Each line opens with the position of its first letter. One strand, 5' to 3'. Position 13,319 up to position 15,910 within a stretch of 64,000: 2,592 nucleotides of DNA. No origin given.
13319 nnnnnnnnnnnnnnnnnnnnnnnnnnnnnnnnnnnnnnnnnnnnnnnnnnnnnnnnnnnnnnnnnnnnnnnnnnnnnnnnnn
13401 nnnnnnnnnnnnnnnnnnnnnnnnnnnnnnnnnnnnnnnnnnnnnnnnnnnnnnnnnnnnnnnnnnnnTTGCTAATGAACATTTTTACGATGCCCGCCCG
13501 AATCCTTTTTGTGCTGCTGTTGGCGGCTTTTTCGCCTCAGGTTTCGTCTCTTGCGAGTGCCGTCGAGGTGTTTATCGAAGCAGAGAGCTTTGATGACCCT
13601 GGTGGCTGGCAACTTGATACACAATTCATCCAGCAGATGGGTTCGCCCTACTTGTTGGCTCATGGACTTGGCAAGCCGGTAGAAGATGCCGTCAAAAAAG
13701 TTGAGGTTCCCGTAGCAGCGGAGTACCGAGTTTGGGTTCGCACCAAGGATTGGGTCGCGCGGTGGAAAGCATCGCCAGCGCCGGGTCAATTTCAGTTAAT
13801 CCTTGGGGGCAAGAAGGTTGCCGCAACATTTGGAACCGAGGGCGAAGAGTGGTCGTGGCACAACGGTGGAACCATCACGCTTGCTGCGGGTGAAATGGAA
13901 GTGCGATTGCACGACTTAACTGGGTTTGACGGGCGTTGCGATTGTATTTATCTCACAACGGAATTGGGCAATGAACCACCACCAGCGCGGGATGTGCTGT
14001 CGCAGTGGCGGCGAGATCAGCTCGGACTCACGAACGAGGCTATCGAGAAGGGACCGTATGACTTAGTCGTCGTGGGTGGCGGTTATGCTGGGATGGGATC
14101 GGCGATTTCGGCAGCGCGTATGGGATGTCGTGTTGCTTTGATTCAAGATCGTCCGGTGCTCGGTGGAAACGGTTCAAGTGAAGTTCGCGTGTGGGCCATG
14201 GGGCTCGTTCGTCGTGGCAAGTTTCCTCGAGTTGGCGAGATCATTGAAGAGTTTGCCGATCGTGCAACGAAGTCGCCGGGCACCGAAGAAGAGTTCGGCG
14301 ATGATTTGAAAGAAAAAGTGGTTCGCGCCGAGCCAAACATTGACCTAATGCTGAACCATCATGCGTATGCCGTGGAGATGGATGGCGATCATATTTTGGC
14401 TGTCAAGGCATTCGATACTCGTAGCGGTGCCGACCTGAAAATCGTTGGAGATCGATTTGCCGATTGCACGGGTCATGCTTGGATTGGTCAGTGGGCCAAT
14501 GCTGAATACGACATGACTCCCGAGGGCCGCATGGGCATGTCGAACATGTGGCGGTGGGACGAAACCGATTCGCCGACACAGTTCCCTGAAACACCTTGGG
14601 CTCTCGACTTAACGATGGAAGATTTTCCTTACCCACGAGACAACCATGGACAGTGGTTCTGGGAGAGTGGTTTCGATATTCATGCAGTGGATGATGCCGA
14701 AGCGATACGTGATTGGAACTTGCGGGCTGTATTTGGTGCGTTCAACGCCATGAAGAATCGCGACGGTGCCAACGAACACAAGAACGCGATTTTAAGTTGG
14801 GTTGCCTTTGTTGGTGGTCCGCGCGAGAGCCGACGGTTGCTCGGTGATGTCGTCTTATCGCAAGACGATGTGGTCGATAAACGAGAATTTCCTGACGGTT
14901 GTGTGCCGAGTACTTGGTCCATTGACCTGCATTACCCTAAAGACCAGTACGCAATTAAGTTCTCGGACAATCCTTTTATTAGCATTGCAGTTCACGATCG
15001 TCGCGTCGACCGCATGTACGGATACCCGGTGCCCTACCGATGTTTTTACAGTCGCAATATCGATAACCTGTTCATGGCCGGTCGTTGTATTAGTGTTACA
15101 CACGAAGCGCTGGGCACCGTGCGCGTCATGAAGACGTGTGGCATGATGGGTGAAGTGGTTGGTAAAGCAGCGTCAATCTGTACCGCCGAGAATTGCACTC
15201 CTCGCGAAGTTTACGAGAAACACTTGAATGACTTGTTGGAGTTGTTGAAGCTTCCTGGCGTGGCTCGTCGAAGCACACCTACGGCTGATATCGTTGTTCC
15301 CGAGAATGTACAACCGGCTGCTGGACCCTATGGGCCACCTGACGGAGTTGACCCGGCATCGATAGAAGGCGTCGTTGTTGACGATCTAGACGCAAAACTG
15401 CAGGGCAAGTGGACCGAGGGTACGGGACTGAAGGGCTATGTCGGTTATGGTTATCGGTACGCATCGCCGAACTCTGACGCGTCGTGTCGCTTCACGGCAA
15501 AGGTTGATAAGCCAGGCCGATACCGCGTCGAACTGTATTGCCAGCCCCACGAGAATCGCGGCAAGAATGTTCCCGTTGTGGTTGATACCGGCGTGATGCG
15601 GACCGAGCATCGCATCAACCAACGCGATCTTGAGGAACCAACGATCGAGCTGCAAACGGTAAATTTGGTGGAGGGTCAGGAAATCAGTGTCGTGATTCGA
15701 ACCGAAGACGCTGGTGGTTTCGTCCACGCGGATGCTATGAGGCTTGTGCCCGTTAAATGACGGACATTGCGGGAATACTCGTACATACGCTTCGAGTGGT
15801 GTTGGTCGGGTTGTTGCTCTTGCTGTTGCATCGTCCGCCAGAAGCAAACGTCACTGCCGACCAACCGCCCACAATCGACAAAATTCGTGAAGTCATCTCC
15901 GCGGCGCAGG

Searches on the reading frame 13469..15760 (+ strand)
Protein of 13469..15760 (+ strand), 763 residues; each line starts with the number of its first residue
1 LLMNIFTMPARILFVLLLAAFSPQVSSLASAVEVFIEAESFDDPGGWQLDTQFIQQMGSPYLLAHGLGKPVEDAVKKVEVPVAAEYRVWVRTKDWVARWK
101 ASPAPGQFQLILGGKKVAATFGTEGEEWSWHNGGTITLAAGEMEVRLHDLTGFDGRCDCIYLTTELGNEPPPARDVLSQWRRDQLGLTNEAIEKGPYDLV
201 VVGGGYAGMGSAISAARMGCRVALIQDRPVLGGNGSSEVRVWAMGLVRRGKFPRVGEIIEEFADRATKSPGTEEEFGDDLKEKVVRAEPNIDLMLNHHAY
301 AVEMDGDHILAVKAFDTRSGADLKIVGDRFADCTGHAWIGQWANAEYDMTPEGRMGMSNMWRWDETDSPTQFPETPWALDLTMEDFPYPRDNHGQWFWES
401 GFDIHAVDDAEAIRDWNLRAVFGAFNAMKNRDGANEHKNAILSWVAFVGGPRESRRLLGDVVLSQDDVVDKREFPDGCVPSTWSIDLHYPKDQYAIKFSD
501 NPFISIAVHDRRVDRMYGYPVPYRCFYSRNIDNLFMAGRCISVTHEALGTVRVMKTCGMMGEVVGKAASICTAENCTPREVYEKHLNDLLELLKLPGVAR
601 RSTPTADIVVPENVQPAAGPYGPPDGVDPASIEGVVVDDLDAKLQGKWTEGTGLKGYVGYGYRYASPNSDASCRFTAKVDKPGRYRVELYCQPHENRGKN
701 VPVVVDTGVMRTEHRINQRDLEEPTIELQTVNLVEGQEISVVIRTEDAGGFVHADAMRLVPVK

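Call 20: search_protein_families(library=pfam, proteins=[window:13469-15760:+], max_evalue=0.0001)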
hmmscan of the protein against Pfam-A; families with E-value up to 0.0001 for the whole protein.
window:13469-15760:+ (763 aa): 8 families
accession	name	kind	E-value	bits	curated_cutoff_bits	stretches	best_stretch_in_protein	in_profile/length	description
PF12831.13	FAD_oxidored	-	3.6e-69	234.5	27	2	421-588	265-414/416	FAD dependent oxidoreductase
PF25275.1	Golvesin_C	-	1.5e-21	77.2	31.6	1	636-760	2-131/132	Golvesin C-terminal domain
PF07992.20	Pyr_redox_2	-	3.2e-06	27.2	26.1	1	197-308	1-84/291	Pyridine nucleotide-disulphide oxidoreductase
PF13450.12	NAD_binding_8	-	1.3e-05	25.8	21.9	1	201-240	1-40/68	NAD(P)-binding Rossmann-like domain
PF01266.30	DAO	-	2.7e-05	24.3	27.9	1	198-240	1-44/353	FAD dependent oxidoreductase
PF00890.30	FAD_binding_2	-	2.7e-05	24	20.4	0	198-234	1-37/414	FAD binding domain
PF01134.28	GIDA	-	3.2e-05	23.6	22.1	1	198-226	1-29/391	Glucose inhibited division protein A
PF00070.33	Pyr_redox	-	7.5e-05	23.6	22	0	199-231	2-34/82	Pyridine nucleotide-disulphide oxidoreductase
